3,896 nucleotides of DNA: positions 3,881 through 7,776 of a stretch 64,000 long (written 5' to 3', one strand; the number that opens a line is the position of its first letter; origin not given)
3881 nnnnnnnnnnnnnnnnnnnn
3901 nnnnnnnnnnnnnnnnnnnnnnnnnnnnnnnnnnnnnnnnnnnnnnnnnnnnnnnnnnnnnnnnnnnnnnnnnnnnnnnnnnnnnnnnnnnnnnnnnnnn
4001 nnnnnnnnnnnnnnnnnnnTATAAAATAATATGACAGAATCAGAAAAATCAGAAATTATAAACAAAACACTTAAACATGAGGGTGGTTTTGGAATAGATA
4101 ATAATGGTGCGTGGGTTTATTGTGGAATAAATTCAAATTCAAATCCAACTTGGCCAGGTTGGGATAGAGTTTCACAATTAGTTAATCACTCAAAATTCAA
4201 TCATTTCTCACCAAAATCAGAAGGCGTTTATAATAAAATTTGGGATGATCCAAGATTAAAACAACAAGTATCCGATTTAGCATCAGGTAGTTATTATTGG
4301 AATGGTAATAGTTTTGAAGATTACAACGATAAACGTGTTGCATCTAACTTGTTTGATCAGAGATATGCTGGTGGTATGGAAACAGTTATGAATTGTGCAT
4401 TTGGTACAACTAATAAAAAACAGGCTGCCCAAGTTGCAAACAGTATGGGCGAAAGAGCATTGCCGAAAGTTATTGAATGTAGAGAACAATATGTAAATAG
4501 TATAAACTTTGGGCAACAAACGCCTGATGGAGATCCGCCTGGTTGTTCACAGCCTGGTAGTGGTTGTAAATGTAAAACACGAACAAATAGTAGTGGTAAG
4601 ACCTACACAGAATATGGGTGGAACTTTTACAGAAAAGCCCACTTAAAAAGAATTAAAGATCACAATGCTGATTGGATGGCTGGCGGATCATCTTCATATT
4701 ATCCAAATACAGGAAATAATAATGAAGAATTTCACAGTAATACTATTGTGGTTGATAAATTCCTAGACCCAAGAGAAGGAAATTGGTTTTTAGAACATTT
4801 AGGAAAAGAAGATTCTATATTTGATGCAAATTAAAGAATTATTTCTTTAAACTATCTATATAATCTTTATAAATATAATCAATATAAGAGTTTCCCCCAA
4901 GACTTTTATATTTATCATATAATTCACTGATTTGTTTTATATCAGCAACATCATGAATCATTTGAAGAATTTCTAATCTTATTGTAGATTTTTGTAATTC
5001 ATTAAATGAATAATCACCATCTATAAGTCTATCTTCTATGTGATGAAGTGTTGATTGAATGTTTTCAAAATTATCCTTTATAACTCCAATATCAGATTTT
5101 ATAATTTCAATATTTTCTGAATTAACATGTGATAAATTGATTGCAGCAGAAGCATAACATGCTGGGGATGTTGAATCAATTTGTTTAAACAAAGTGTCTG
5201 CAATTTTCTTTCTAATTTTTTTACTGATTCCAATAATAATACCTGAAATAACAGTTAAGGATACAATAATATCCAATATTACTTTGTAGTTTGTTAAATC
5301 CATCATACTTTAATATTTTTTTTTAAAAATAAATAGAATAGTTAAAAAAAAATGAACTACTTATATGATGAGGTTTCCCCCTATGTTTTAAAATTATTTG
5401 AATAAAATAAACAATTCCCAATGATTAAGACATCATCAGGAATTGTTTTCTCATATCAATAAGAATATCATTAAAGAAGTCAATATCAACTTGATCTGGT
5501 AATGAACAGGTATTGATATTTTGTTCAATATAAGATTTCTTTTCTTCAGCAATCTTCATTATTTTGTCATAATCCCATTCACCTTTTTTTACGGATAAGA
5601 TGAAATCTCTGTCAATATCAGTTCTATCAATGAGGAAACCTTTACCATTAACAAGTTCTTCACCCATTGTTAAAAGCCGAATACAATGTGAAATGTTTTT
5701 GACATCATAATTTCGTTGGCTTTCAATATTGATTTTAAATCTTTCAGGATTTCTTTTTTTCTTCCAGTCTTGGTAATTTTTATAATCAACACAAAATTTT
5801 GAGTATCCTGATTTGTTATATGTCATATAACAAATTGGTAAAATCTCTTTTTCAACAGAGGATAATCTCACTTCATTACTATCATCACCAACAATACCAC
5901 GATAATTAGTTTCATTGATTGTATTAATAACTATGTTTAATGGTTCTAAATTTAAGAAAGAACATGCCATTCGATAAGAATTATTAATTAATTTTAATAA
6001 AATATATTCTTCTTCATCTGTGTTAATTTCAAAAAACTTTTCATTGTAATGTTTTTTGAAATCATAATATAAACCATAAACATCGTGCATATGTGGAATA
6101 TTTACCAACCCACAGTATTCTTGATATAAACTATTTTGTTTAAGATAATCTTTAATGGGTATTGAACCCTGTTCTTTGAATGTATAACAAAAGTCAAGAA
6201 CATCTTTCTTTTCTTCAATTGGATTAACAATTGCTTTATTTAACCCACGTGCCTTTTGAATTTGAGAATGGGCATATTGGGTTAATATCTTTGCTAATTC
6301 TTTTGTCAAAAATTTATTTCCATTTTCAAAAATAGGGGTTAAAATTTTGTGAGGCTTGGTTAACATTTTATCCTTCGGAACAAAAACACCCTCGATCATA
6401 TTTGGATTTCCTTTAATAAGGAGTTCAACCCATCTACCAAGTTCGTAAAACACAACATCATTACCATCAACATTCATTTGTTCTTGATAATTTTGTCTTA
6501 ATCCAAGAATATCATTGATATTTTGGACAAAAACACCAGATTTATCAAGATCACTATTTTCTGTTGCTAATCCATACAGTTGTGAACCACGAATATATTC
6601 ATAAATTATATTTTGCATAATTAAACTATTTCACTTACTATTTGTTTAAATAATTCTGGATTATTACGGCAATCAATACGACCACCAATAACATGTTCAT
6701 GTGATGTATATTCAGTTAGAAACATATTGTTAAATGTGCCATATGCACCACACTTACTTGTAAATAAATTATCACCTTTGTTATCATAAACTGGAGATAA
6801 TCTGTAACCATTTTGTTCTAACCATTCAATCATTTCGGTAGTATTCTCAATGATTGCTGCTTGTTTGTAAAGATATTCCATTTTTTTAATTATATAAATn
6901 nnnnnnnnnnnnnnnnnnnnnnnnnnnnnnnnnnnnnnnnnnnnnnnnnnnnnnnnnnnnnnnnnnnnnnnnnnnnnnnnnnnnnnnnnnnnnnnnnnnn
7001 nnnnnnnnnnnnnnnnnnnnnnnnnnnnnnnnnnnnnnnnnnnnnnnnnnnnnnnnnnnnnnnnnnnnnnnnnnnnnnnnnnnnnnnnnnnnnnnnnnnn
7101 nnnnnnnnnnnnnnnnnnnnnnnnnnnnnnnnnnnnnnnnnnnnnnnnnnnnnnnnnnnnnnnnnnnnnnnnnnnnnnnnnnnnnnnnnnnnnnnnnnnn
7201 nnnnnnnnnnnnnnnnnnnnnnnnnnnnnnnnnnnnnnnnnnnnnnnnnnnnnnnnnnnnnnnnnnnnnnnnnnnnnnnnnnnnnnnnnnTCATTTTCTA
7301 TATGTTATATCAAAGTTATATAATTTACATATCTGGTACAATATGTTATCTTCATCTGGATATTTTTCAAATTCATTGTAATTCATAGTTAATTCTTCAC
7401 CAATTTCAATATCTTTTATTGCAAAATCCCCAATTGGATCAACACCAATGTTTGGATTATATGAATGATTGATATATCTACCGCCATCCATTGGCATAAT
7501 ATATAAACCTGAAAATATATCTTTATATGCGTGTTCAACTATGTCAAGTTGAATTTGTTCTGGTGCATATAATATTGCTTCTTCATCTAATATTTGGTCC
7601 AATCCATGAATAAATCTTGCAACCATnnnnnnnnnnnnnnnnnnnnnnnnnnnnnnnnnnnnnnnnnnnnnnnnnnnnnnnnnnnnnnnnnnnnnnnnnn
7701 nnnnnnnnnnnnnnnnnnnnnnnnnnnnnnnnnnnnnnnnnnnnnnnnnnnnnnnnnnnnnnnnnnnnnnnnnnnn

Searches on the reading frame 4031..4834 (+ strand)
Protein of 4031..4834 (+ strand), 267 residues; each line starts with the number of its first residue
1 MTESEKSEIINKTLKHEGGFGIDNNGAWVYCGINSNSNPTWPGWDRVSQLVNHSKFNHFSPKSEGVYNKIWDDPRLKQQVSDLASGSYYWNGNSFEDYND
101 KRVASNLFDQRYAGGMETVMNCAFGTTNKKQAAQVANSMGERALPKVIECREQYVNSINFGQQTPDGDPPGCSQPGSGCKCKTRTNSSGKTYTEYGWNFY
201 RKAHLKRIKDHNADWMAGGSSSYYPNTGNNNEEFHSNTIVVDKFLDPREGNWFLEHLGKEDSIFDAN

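Call 41: search_protein_families(library=pfam, proteins=[window:4031-4834:+], max_evalue=0.001)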
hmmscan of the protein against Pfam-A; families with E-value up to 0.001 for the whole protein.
window:4031-4834:+ (267 aa): 0 families

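Call 103: find_encoding_contigs(protein=window:4031-4834:+, flank=10000, max_places=1)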
Protein window:4031-4834:+ (267 aa): 3 contigs read that carry it; 1 place shown.
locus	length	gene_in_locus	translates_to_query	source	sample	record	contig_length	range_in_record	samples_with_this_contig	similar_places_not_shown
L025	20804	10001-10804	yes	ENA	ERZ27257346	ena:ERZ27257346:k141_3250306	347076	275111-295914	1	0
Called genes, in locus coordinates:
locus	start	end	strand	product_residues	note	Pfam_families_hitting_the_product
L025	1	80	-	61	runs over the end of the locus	-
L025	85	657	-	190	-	-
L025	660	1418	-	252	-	-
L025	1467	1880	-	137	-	-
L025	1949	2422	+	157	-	-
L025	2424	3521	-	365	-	-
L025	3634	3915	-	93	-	-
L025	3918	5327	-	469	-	PF01743:PolyA_pol, PF12627:PolyA_pol_RNAbd, PF01966:HD, PF13735:tRNA_NucTran2_2 (weak)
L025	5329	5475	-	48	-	-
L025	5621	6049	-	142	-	-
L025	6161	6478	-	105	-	-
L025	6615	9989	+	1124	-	-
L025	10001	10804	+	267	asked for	-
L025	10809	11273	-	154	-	-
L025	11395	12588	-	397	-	PF10127:RlaP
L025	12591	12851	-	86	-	-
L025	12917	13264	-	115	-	-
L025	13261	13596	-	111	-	PF00856:SET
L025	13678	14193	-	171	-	-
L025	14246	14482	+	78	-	-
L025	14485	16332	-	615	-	PF00176:SNF2-rel_dom, PF04851:ResIII, PF00271:Helicase_C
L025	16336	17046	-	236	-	-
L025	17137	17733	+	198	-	-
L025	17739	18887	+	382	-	PF26809:Phage_T4_gp13 (weak)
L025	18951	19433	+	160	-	-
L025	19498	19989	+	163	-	-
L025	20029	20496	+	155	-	-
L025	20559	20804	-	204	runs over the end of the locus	-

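Call 104: search_protein_families(library=ncbifam, proteins=[L025:3918-5327:-, L025:2424-3521:-, L025:660-1418:-], max_evalue=0.001)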
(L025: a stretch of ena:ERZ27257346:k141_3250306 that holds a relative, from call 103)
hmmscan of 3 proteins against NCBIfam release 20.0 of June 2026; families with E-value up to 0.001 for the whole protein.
L025:3918-5327:- (469 aa): 12 families
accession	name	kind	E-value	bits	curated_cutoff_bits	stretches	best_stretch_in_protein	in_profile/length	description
TIGR02692.1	tRNA_CCA_actino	equivalog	1.1e-74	251.8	438.8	1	19-444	29-448/466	CCA tRNA nucleotidyltransferase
TIGR01942.1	pcnB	subfamily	1.3e-43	149.4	305.65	1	17-244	29-242/425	polynucleotide adenylyltransferase PcnB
NF009814.0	PRK13299.1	equivalog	1.8e-39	135.9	290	1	19-239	22-225/396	CCA tRNA nucleotidyltransferase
NF008137.0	PRK10885.1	equivalog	1.4e-34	119.6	451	1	116-344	83-311/409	multifunctional CCA addition/repair protein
NF008634.1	PRK11623.1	equivalog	3.9e-27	94.9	702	1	9-242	52-282/469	polynucleotide adenylyltransferase PcnB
NF009813.0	PRK13298.1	equivalog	5.4e-23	81.6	606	1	116-289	83-260/417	tRNA CCA-pyrophosphorylase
NF009811.0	PRK13296.1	equivalog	4.7e-20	71.7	469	1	20-259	3-222/360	CCA tRNA nucleotidyltransferase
NF041569.1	A-tRNAntase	equivalog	1.3e-19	69.9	1440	1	13-245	475-697/880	A-adding tRNA nucleotidyltransferase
NF009812.0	PRK13297.1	equivalog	4.5e-16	58.9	624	1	19-241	13-217/364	tRNA CCA-pyrophosphorylase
TIGR00277.1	HDIG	domain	1.1e-08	34.8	27.6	1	279-325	31-76/84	HDIG domain-containing metalloprotein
TIGR02578.2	cas_TM1811_Csm1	equivalog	1.3e-05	24.1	170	1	280-403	6-104/753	type III-A CRISPR-associated protein Cas10/Csm1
TIGR01693.1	UTase_glnD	equivalog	6.4e-05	21.4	519.4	1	165-282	331-450/850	[protein-PII] uridylyltransferase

L025:2424-3521:- (365 aa): 0 families

L025:660-1418:- (252 aa): 0 families

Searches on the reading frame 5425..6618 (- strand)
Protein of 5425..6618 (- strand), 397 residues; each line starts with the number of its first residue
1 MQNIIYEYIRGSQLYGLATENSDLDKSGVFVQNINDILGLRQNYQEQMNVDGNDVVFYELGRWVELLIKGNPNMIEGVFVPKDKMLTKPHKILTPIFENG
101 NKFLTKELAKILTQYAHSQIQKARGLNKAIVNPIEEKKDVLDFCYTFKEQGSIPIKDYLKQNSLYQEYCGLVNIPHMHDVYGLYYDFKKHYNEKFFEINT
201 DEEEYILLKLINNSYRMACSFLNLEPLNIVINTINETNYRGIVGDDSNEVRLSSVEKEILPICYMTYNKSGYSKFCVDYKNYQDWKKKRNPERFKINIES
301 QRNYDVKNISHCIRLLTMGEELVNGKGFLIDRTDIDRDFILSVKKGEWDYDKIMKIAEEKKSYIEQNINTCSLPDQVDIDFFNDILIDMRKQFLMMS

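Call 6: search_protein_families(library=pfam, proteins=[window:5425-6618:-], max_evalue=0.01)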
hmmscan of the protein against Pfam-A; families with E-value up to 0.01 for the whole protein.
window:5425-6618:- (397 aa): 1 family
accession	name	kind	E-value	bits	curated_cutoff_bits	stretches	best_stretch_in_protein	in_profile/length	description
PF10127.15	RlaP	-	8.1e-16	58.9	23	1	3-120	19-137/249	RNA repair pathway DNA polymerase beta family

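Call 7: search_protein_families(library=phrogs, proteins=[window:5425-6618:-], max_evalue=0.001)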
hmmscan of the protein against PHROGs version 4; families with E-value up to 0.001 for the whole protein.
window:5425-6618:- (397 aa): 2 families
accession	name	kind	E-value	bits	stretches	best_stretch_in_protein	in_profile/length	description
phrog_388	-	DNA, RNA and nucleotide metabolism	2.4e-48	166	1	1-392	35-332/351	nucleotidyltransferase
phrog_14344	-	DNA, RNA and nucleotide metabolism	2.2e-05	25.4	1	4-76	29-103/262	nucleotidyltransferase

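Call 62: search_protein_families(library=ncbifam, proteins=[window:5425-6618:-], max_evalue=0.01)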
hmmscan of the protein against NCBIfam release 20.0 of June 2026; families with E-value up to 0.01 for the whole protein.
window:5425-6618:- (397 aa): 1 family
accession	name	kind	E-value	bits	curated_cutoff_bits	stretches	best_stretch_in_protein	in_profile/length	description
NF009863.0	PRK13326.1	equivalog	0.0092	15.5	412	0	133-236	159-260/264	type III pantothenate kinase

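Call 70: search_dna_similar(query=window:5425-6618:-, collection=phages, mode=protein, max_rows=25, max_evalue=0.001)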
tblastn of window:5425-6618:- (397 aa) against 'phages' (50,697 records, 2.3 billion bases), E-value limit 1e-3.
Records with a match: 503; places in all: 503; records where one place covers at least 80% of the query: 194.
Best place of each record, by identity: <60% 503.
By first word of the organism name: Mycobacterium 112; Escherichia 91; Aeromonas 60; Gordonia 43; Klebsiella 42; Salmonella 22; Cronobacter 17; Prevotella 15; Erwinia 14; Pectobacterium 13; and 26 more.
By host as written in the record: Mycobacterium smegmatis mc2 155 76; Gordonia terrae 3612 38; - 33; Escherichia coli 27; Mycobacterium smegmatis mc#155 27; Klebsiella pneumoniae 19; Aeromonas salmonicida 18; Prevotella sp. 15; and 123 more.
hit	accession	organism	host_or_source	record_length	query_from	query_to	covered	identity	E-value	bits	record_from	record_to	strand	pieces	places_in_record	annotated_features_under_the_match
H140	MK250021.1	Prevotella phage Lak-B2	Prevotella sp.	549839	4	390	97%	39.4%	5e-60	280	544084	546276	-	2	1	record has no annotation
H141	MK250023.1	Prevotella phage Lak-B4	Prevotella sp.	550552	4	390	97%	39.4%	5e-60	280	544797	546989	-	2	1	record has no annotation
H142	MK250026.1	Prevotella phage Lak-B7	Prevotella sp.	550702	4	390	97%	39.4%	5e-60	280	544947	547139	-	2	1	record has no annotation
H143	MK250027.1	Prevotella phage Lak-B8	Prevotella sp.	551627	4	390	97%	39.4%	5e-60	280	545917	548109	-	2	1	record has no annotation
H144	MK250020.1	Prevotella phage Lak-B1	Prevotella sp.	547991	4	390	97%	39.1%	6e-60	275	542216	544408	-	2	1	record has no annotation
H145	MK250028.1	Prevotella phage Lak-B9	Prevotella sp.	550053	4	390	97%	39.1%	6e-60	275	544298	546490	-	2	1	record has no annotation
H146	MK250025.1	Prevotella phage Lak-B6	Prevotella sp.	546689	4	390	97%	39.1%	6e-60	275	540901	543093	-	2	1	record has no annotation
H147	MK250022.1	Prevotella phage Lak-B3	Prevotella sp.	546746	4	390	97%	39.1%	6e-60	275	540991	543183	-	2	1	record has no annotation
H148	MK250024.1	Prevotella phage Lak-B5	Prevotella sp.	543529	4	390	97%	39.1%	8e-60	275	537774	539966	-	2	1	record has no annotation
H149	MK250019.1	Prevotella phage Lak-A2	Prevotella sp.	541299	4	390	97%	38.9%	2e-79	271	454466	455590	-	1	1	record has no annotation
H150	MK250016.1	Prevotella phage Lak-A1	Prevotella sp.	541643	4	390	97%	38.9%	2e-79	271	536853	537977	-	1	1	record has no annotation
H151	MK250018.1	Prevotella phage Lak-A1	Prevotella sp.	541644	4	390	97%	38.9%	2e-79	271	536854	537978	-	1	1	record has no annotation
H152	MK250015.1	Prevotella phage Lak-A1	Prevotella sp.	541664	4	390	97%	38.9%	2e-79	271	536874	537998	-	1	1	record has no annotation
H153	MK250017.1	Prevotella phage Lak-A1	Prevotella sp.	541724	4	390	97%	38.9%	2e-79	271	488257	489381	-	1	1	record has no annotation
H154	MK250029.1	Prevotella phage Lak-C1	Prevotella sp.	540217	4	390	97%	38.4%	1e-80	275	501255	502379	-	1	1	record has no annotation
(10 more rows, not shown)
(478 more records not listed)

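Call 82: search_solved_structures(query=window:5425-6618:-, max_evalue=1, show_alignments=1)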
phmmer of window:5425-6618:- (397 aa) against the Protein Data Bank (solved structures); distinct sequences matched with E-value up to 1: 2.
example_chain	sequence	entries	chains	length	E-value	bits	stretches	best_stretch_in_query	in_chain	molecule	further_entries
2mbb_A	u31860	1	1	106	0.5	12.5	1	345-394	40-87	Immunoglobulin G-binding protein G/DNA polymerase iota fusion protein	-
7w7h_A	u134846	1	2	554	0.82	11.8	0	60-114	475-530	Predicted kinase related to dihydroxyacetone kinase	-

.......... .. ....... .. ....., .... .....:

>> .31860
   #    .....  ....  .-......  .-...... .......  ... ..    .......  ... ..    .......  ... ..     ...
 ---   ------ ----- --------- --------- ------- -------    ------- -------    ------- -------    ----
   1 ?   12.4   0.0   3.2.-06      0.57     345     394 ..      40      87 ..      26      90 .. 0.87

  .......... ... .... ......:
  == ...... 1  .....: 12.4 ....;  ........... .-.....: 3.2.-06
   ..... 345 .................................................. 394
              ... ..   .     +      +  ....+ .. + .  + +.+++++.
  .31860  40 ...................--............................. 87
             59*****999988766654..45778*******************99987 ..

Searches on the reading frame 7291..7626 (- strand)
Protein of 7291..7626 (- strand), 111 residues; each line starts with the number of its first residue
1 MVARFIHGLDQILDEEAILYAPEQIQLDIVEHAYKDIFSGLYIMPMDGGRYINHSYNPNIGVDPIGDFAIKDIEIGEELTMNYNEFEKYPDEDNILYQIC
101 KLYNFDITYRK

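Call 42: search_protein_families(library=pfam, proteins=[window:7291-7626:-], max_evalue=0.001)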
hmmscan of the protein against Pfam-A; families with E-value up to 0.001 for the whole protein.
window:7291-7626:- (111 aa): 1 family
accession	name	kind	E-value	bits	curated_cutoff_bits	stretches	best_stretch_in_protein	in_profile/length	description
PF00856.33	SET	-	8.6e-08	33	22.4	1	43-84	62-105/105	SET domain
